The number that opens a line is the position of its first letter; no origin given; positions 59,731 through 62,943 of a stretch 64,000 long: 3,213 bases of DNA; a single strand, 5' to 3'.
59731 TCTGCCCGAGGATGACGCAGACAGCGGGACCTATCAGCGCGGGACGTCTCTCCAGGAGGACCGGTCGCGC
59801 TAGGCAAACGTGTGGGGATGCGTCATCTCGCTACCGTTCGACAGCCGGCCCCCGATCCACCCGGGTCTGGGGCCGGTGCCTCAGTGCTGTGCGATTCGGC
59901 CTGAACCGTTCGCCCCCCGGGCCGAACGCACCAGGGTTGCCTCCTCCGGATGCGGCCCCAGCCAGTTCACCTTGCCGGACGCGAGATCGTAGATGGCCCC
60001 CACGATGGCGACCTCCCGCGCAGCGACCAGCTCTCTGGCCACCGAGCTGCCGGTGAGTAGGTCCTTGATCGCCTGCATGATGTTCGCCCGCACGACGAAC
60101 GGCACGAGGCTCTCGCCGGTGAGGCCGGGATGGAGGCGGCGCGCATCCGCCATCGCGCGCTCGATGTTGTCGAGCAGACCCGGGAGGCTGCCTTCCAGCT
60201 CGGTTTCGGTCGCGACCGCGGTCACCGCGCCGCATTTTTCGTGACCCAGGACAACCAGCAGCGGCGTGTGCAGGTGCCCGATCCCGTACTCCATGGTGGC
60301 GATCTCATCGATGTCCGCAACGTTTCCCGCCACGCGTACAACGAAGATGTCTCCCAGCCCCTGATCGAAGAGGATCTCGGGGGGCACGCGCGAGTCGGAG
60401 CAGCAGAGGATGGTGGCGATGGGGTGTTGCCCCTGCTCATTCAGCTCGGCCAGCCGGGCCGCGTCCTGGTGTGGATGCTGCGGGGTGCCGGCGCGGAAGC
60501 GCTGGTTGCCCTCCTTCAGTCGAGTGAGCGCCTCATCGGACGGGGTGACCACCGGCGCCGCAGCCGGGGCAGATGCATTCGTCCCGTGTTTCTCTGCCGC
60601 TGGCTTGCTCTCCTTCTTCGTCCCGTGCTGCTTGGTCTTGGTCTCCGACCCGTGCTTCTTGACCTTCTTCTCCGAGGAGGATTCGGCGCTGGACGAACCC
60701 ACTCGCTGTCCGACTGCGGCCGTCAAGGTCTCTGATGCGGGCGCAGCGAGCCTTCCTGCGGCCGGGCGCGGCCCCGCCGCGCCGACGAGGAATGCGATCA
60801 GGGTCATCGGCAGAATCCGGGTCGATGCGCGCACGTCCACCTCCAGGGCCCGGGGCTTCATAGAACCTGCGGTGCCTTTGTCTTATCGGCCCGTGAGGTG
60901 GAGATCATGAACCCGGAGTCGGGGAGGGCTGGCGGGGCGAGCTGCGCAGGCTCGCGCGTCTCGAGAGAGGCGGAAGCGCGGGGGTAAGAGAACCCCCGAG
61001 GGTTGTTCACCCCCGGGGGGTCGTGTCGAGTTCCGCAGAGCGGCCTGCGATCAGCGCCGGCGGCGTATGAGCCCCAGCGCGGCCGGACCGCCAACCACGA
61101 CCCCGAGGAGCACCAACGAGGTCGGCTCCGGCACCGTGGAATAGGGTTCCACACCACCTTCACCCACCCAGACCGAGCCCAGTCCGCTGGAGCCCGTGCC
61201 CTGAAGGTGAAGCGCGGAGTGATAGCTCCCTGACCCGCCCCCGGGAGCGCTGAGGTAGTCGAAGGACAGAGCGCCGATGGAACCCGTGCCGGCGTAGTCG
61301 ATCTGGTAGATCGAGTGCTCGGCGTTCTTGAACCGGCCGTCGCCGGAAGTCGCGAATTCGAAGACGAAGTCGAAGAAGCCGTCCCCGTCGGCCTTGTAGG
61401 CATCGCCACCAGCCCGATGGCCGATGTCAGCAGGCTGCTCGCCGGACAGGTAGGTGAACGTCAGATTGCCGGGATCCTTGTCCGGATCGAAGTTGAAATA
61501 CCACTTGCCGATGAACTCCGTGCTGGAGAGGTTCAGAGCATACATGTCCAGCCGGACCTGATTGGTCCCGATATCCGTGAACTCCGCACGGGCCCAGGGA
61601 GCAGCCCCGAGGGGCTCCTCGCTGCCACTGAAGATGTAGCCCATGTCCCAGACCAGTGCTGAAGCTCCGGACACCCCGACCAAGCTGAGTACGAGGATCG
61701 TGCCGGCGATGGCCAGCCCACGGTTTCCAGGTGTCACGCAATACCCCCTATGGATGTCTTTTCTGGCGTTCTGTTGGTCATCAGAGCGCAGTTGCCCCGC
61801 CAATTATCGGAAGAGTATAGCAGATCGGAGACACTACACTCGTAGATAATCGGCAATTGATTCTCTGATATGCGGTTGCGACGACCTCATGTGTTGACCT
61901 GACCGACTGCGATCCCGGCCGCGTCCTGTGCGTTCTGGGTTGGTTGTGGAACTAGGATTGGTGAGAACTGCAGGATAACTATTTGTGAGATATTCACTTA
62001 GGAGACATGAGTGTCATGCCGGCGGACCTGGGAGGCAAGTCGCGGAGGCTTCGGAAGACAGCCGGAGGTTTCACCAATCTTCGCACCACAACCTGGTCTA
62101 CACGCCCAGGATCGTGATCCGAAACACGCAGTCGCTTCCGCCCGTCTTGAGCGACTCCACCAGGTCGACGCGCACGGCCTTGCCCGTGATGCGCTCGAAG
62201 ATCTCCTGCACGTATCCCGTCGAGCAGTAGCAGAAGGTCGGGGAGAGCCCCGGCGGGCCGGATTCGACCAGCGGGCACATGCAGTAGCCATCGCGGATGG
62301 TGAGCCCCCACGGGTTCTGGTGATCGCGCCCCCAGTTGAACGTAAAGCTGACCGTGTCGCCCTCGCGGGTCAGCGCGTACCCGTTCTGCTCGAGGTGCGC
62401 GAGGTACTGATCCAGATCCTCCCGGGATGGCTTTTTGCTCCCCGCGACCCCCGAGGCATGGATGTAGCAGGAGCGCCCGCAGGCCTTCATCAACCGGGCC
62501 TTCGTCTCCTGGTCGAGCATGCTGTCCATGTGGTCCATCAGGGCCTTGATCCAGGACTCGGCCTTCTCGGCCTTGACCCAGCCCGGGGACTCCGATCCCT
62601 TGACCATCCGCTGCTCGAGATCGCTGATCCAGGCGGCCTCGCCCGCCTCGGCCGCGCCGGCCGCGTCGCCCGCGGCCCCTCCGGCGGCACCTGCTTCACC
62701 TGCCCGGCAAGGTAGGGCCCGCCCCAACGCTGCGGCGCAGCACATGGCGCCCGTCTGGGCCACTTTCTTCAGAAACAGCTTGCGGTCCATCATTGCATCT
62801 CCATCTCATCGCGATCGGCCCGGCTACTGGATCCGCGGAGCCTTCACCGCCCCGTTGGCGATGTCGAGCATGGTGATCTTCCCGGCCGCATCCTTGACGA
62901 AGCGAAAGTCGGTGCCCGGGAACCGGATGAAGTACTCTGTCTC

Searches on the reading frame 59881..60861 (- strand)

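Call 71: search_protein_families(library=pfam, proteins=[window:59881-60861:-], max_evalue=0.00001)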
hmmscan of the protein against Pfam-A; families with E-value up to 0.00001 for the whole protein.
window:59881-60861:- (326 aa): 1 family
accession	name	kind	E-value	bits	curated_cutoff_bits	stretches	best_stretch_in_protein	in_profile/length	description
PF00484.24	Pro_CA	-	1.2e-37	130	25.7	1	149-298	1-156/156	Carbonic anhydrase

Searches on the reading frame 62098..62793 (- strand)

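Call 71: search_protein_families(library=pfam, proteins=[window:62098-62793:-], max_evalue=0.00001)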
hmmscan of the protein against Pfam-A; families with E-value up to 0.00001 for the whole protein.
window:62098-62793:- (231 aa): 1 family
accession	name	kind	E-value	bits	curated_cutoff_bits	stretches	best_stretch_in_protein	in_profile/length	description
PF19641.4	DUF6144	-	2.1e-10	41.3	28.8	1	166-226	114-174/181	Family of unknown function (DUF6144)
